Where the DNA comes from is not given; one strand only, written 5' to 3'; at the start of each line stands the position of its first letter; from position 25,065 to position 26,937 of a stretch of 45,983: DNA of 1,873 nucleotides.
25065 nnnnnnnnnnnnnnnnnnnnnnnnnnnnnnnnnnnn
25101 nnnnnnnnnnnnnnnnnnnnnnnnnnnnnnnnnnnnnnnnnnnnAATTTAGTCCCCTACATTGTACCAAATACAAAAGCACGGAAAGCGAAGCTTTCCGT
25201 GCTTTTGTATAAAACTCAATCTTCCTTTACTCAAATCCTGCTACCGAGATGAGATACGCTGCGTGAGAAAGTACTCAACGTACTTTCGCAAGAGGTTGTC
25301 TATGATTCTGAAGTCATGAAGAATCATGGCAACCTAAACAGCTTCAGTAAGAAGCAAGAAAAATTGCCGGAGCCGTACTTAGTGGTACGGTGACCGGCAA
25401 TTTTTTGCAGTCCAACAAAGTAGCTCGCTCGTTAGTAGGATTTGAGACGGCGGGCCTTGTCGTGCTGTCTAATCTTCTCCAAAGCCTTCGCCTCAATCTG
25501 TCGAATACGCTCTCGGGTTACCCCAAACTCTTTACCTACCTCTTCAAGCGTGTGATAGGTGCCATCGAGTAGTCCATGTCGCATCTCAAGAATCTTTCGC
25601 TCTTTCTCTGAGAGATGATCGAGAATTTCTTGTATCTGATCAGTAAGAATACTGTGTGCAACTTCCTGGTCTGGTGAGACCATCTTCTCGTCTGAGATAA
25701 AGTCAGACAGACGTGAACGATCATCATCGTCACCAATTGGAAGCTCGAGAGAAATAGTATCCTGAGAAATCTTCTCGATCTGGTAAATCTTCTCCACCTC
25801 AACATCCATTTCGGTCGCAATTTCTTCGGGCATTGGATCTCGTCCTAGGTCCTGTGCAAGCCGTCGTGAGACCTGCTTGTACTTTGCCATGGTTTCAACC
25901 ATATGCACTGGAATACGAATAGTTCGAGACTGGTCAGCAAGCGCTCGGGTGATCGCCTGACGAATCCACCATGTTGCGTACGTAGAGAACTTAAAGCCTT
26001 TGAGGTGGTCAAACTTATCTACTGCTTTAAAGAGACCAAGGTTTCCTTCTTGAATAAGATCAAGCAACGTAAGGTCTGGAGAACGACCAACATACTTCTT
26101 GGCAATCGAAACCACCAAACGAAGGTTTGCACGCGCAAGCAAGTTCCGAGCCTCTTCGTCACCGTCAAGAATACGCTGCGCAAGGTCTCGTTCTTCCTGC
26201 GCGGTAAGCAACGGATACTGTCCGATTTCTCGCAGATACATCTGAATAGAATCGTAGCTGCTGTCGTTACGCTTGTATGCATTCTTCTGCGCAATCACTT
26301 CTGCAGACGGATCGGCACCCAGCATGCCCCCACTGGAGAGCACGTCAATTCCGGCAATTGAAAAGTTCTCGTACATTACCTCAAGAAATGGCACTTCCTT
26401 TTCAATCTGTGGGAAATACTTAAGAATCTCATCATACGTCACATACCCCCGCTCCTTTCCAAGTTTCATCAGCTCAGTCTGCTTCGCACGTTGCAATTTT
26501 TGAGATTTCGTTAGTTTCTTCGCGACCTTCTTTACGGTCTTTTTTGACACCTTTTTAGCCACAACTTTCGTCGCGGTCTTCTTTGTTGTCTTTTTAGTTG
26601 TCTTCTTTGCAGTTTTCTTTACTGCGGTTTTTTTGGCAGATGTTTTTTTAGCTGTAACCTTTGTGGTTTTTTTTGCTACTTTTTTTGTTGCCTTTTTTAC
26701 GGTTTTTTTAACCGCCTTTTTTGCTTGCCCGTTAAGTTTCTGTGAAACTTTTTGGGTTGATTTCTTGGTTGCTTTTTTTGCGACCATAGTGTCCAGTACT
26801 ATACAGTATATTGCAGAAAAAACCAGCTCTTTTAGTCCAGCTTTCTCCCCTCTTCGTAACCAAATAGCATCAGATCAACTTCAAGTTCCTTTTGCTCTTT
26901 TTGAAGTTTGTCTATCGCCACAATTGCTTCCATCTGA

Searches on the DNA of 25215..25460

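Call 43: search_rna_families(source=window, start=25215, end=25460, threshold=evalue, max_evalue=5)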
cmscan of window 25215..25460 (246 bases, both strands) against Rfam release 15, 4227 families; matches with E-value up to 5: 2.
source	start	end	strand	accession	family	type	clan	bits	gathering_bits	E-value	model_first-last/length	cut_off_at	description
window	25353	25411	+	RF03884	mir-725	Gene; miRNA;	-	17.5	76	0.36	1-56/56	no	mir-725 microRNA precursor family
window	25300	25332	+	RF03156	L31-Firmicutes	Cis-reg; leader;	CL00118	13.3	33.3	2.1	1-27/32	no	L31-Firmicutes ribosomal protein leader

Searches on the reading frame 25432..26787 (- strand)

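Call 48: search_protein_families(library=pfam, proteins=[window:25432-26787:-], max_evalue=0.001)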
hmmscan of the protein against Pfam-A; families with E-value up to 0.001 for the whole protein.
window:25432-26787:- (451 aa): 5 families
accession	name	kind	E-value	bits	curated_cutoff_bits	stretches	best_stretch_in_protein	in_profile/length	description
PF04542.20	Sigma70_r2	-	1.6e-21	76.3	24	1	217-289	1-71/71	Sigma-70 region 2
PF04539.22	Sigma70_r3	-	6.1e-19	68.3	25.3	1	298-374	1-76/78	Sigma-70 region 3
PF04545.22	Sigma70_r4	-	1.1e-17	63.7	24.1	1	389-441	2-50/50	Sigma-70, region 4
PF00140.25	Sigma70_r1_2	-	8.7e-17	61.2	22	1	179-212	1-34/34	Sigma-70 factor, region 1.2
PF03979.19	Sigma70_r1_1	-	3.3e-11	43.4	22.5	1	99-154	3-58/81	Sigma-70 factor, region 1.1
